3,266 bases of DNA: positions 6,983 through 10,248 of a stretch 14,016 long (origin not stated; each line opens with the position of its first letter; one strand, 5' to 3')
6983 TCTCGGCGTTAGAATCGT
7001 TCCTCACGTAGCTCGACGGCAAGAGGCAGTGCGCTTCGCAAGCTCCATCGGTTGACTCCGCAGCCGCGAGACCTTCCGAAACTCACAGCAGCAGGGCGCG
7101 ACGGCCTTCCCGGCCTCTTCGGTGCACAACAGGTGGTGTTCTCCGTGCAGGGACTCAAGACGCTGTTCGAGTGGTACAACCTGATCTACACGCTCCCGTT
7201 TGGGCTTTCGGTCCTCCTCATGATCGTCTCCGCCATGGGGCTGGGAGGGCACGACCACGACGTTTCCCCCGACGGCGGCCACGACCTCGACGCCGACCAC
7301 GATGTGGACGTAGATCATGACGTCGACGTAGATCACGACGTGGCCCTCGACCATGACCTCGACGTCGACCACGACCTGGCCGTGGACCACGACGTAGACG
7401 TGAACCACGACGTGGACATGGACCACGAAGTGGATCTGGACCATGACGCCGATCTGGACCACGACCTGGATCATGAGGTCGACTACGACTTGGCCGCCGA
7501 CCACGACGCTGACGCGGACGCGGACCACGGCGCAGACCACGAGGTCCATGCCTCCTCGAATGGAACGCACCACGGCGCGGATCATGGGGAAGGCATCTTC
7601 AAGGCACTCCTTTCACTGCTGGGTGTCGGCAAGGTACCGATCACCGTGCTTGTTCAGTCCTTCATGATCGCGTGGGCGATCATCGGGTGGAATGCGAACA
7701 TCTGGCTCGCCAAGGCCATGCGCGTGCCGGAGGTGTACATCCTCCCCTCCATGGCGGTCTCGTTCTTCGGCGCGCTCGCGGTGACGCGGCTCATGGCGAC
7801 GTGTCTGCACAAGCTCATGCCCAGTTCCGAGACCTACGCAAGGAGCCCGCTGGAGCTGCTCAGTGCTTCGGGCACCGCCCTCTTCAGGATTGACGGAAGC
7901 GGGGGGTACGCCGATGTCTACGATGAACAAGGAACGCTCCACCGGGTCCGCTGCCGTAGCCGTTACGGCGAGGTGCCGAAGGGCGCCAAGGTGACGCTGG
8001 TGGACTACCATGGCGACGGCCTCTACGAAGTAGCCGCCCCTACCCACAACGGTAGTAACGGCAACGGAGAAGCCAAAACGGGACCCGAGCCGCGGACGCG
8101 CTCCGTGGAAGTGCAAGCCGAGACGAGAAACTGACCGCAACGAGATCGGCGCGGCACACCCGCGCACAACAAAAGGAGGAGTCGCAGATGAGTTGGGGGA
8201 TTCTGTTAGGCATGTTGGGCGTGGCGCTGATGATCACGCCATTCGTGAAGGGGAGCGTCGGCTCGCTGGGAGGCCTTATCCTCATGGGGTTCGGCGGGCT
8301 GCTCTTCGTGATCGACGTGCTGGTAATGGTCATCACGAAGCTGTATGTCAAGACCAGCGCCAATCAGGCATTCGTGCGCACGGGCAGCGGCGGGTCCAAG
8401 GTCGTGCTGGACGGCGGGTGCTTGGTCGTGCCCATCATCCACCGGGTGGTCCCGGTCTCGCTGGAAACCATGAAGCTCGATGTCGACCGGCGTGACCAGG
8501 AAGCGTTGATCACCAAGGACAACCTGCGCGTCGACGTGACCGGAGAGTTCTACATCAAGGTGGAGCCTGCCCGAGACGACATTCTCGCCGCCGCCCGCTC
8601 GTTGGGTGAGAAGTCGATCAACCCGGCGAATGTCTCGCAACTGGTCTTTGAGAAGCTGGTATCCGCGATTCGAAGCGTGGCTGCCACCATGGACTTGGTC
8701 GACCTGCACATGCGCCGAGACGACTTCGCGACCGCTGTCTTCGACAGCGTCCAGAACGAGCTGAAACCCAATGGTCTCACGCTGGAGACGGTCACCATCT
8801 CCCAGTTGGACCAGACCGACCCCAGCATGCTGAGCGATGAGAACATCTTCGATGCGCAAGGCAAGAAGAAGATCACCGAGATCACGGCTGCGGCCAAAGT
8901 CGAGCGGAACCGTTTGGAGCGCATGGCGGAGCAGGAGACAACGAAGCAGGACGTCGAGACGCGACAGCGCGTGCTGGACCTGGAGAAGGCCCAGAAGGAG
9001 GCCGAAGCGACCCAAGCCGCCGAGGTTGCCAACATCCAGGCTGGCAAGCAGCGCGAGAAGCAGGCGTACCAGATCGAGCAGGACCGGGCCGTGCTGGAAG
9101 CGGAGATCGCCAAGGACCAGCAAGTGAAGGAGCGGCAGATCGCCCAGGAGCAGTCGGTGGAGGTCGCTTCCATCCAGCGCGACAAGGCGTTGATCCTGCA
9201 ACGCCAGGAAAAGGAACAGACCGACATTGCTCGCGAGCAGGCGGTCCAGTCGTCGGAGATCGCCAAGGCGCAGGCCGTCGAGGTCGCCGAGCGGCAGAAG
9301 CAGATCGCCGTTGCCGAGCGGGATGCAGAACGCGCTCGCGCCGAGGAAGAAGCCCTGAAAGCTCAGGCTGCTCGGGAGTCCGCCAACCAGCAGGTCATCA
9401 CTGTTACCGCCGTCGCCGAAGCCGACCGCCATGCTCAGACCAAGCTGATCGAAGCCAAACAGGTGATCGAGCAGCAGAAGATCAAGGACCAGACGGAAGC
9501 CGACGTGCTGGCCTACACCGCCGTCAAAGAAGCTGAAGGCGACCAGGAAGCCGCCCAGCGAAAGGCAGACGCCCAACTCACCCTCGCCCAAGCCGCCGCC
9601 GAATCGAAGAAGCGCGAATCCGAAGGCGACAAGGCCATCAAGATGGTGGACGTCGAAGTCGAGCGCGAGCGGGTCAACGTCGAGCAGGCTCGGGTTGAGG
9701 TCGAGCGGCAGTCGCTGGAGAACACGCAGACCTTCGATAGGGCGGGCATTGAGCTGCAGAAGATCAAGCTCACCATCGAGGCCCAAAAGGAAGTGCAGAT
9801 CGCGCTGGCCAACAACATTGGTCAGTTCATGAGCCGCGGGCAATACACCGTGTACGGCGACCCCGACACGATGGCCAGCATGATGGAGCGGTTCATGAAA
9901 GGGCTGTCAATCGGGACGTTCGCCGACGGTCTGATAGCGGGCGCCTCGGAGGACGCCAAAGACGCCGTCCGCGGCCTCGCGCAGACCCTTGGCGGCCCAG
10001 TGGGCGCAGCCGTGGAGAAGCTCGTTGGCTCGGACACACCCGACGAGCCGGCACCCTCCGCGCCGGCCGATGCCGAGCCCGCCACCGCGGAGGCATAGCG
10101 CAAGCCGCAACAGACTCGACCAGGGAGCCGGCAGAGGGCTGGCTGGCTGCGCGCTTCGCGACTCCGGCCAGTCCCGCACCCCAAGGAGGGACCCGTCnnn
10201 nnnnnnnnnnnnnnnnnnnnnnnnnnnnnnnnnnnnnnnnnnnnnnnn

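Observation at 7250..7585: HDxDxD hexapeptide repeat has an amphipathic beta-strand periodicity, with one face all Asp and the other His/Val/Leu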

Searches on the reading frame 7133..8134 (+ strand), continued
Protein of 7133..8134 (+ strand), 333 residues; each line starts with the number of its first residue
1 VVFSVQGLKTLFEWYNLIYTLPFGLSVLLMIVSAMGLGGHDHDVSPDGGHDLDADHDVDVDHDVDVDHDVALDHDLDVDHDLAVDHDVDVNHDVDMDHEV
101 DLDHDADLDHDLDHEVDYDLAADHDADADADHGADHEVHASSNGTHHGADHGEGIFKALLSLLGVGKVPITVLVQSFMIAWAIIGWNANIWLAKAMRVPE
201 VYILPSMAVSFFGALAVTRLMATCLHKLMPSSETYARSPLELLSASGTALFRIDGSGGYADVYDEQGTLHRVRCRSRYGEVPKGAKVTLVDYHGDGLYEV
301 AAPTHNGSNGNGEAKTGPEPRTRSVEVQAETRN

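Call 87: predict_structure(alignment_id=A4)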
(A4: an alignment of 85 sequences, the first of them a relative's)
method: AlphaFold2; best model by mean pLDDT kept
length: 262 residues; sequences in the alignment: 85
mean_pLDDT: 79.1   pTM: 0.58
mean pLDDT of the five models: 79.1, 79.1, 78.7, 78.1, 78.0
residues with pLDDT >= 90: 124; 70-90: 54; 50-70: 46; < 50: 38
segments of 3 or more residues with pLDDT < 50: 36-54, 62-64, 68-75, 156-159
pLDDT, mean of each block of 10 residues (from residue 1): 86 93 90 61 44 46 47 55 66 82 96 95 93 96 87 58 92 97 94 94 97 96 95 74 59 68 67
secondary structure, 60 per line:
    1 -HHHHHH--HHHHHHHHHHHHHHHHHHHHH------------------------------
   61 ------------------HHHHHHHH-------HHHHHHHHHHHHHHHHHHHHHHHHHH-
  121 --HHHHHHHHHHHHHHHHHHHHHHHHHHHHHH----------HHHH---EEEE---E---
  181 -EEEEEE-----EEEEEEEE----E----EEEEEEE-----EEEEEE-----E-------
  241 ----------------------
elements in order: H2-7 H10-30 H79-86 H94-119 H123-152 H163-166 E170-173 E182-187 E193-200 E210-216 E222-227

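Call 88: list_cluster_members(proteins=[P0001, P0025, P0109, P0049, P0107, P0111, P0044, P0074, P0007, P0013])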
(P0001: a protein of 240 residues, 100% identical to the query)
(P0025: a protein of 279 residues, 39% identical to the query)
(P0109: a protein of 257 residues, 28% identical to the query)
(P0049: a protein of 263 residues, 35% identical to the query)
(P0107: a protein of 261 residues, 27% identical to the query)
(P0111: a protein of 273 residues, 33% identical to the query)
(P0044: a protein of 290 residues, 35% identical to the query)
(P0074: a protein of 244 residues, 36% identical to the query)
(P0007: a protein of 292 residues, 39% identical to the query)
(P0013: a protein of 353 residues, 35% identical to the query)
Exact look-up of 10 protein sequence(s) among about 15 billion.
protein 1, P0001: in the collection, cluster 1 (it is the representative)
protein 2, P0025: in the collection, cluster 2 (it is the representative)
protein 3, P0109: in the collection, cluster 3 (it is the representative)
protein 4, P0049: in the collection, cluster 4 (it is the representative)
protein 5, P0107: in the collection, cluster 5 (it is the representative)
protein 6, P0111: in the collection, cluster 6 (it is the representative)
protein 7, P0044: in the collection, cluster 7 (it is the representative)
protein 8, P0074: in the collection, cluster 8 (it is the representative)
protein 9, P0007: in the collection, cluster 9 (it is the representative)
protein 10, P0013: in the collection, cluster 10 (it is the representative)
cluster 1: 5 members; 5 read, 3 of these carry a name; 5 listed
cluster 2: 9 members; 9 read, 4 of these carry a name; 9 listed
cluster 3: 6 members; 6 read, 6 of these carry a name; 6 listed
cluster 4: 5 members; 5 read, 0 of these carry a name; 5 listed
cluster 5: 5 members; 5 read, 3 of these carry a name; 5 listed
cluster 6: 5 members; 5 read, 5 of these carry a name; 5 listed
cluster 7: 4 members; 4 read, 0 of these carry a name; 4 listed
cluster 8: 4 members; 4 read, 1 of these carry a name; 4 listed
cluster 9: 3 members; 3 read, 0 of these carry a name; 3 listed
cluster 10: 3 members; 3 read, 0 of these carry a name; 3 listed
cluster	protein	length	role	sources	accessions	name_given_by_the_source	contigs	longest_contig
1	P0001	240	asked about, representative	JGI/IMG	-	-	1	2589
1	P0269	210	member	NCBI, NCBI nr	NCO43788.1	MAG: YqiJ family protein, partial [Armatimonadetes bacterium] | YqiJ family protein [Armatimonadota bacterium]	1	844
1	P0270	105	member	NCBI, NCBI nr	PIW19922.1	MAG: hypothetical protein COW34_03075 [Armatimonadetes bacterium ...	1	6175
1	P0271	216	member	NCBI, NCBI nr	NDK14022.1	MAG: YqiJ family protein, partial [Armatimonadetes bacterium] | YqiJ family protein [Armatimonadota bacterium]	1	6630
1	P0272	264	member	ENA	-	-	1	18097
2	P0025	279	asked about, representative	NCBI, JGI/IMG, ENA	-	membrane protein implicated in regulation of membrane protease activity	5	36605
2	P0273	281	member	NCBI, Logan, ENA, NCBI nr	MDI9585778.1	MAG: DUF1449 family protein [Acidobacteriota bacterium] | DUF1449 family protein [Acidobacteriota bacterium]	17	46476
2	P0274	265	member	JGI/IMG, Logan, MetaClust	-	\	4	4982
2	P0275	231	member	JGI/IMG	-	membrane protein implicated in regulation of membrane protease activity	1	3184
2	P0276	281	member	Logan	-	-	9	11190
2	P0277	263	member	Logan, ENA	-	-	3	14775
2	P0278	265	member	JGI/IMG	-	-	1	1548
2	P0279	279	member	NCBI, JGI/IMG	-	-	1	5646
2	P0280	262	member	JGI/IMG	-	-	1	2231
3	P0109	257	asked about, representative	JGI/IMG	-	hypothetical protein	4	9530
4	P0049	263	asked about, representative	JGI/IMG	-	-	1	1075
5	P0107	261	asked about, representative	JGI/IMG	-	membrane protein implicated in regulation of membrane protease activity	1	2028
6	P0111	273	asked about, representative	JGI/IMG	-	hypothetical protein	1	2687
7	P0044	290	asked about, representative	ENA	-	-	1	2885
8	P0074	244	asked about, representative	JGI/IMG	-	-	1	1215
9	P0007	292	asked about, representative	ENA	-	-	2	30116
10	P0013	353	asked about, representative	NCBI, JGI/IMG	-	-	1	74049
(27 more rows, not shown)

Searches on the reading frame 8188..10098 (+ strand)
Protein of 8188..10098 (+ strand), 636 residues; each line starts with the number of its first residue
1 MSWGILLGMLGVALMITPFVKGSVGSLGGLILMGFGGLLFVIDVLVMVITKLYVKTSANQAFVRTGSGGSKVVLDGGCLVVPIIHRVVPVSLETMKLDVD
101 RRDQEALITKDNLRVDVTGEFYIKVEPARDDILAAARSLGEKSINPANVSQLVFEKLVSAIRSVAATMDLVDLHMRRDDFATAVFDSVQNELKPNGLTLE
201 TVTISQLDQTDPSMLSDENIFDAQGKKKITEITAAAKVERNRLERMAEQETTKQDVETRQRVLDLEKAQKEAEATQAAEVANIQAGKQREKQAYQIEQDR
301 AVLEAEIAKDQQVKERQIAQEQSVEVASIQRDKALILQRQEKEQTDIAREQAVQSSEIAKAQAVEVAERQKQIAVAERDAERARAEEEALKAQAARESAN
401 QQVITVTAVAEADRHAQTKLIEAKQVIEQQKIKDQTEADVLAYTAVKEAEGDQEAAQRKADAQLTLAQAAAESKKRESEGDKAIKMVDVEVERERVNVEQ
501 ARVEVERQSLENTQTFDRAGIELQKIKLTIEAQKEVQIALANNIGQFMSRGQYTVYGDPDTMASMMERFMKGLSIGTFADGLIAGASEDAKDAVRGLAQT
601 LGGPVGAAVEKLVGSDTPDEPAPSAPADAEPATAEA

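Call 6: search_protein_families(library=pfam, proteins=[window:8188-10098:+], max_evalue=0.1)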
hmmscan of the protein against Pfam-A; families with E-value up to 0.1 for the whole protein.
window:8188-10098:+ (636 aa): 1 family
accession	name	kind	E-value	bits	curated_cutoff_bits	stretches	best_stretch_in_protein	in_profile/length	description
PF01145.31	Band_7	-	7.9e-22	78.6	23.6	1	55-244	2-175/176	SPFH domain / Band 7 family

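Call 7: search_protein_families(library=ncbifam, proteins=[window:8188-10098:+], max_evalue=0.1)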
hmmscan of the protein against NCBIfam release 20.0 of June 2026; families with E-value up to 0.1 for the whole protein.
window:8188-10098:+ (636 aa): 1 family
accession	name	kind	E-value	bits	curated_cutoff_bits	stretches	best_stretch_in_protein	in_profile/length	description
NF058507.1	FlotScfldFlot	equivalog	4.6e-17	62.2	700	1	67-430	47-387/477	flotillin lipid rafts scaffold protein FloT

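Call 64: find_encoding_contigs(protein=window:8188-10098:+, flank=10000, max_places=3)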
Protein window:8188-10098:+ (636 aa): 23 contigs read that carry it; 3 places shown.
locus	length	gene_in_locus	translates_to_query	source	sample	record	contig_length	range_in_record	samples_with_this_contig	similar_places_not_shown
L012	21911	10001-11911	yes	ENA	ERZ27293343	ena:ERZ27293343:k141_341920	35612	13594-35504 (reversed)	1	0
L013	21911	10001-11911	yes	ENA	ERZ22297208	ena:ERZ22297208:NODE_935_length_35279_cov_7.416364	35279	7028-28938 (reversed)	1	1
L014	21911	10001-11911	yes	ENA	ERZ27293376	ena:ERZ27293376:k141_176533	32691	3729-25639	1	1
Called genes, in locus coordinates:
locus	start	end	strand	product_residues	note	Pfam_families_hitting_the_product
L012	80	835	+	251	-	PF00106:adh_short, PF08659:KR, PF13561:adh_short_C2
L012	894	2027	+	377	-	PF01408:GFO_IDH_MocA, PF02894:GFO_IDH_MocA_C, PF22725:GFO_IDH_MocA_C3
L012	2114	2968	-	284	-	PF00528:BPD_transp_1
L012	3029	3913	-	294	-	PF00528:BPD_transp_1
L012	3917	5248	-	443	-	PF01547:SBP_bac_1, PF13416:SBP_bac_8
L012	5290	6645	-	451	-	PF04715:, PF00425:Chorismate_bind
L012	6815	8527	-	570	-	PF07719:TPR_2 (faint), PF13428:TPR_14 (faint), PF13432:TPR_16 (faint), PF13525:YfiO (faint), PF13174:TPR_6 (weak)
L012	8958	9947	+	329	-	-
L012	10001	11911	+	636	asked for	PF01145:Band_7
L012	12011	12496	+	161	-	PF20393:Pro_CA_2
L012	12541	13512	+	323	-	-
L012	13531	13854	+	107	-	-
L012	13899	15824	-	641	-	PF20581:DUF6785, PF20580:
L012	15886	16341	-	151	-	-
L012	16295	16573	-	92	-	PF18929:DUF5678 (weak)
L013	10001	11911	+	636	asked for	PF01145:Band_7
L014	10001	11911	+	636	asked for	PF01145:Band_7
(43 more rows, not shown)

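Call 68: find_encoding_contigs(protein=window:8188-10098:+, flank=1500, max_places=10)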
Protein window:8188-10098:+ (636 aa): 23 contigs read that carry it; 10 places shown.
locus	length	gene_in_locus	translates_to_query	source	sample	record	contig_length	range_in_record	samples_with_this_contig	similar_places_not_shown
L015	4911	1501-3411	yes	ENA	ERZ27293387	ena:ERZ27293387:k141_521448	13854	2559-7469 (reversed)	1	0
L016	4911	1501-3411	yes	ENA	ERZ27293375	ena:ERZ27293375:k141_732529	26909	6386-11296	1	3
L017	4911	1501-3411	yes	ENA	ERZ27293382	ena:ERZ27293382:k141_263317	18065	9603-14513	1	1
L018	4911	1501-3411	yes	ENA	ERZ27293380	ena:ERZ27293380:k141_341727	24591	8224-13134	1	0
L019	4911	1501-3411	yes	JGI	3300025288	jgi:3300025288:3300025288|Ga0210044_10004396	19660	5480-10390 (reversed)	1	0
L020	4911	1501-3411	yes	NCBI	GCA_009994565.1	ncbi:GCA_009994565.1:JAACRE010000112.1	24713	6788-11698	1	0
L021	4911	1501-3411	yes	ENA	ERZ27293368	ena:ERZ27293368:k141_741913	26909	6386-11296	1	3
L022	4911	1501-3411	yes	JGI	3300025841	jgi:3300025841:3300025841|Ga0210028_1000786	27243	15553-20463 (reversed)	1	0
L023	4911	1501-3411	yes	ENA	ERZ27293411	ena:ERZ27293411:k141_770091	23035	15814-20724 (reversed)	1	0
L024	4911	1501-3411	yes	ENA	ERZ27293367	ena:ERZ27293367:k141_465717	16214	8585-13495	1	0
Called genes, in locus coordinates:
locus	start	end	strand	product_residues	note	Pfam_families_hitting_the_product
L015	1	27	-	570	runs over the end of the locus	PF07719:TPR_2 (faint), PF13428:TPR_14 (faint), PF13432:TPR_16 (faint), PF13525:YfiO (faint), PF13174:TPR_6 (weak)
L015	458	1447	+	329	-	-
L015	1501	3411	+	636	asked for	PF01145:Band_7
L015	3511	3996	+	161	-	PF20393:Pro_CA_2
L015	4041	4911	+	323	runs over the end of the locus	-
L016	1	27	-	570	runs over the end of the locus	PF07719:TPR_2 (faint), PF13428:TPR_14 (faint), PF13432:TPR_16 (faint), PF13525:YfiO (faint), PF13174:TPR_6 (weak)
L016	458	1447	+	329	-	-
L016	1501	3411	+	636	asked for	PF01145:Band_7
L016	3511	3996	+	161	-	PF20393:Pro_CA_2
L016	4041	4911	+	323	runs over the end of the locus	-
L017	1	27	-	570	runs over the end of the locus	PF07719:TPR_2 (faint), PF13428:TPR_14 (faint), PF13432:TPR_16 (faint), PF13525:YfiO (faint), PF13174:TPR_6 (weak)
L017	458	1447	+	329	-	-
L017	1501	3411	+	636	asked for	PF01145:Band_7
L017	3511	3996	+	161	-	PF20393:Pro_CA_2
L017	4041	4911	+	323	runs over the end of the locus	-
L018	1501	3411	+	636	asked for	PF01145:Band_7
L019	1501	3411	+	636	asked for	PF01145:Band_7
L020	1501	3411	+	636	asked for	PF01145:Band_7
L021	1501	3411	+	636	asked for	PF01145:Band_7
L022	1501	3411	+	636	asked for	PF01145:Band_7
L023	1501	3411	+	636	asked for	PF01145:Band_7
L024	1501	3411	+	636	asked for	PF01145:Band_7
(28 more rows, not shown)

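Call 73: list_cluster_members(proteins=[window:8188-10095:+, window:7145-8131:+])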
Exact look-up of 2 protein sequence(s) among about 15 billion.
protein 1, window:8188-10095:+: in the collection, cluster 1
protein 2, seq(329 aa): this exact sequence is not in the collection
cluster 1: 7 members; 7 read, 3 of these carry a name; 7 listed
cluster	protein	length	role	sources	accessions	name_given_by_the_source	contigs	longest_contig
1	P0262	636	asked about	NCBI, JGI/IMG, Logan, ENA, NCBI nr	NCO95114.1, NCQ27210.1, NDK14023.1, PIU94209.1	MAG: hypothetical protein GW911_18505 [Armatimonadetes bacterium] | hypothetical protein [Armatimonadota bacterium]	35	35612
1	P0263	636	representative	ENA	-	-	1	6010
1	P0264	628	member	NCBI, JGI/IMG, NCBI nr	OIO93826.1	MAG: hypothetical protein AUJ96_29695 [Armatimonadetes bacterium CG2_30_66_41]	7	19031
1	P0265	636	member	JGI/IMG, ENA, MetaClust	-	\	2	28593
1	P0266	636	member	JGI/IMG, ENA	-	-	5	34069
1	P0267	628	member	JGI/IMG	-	-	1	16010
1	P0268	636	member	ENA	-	-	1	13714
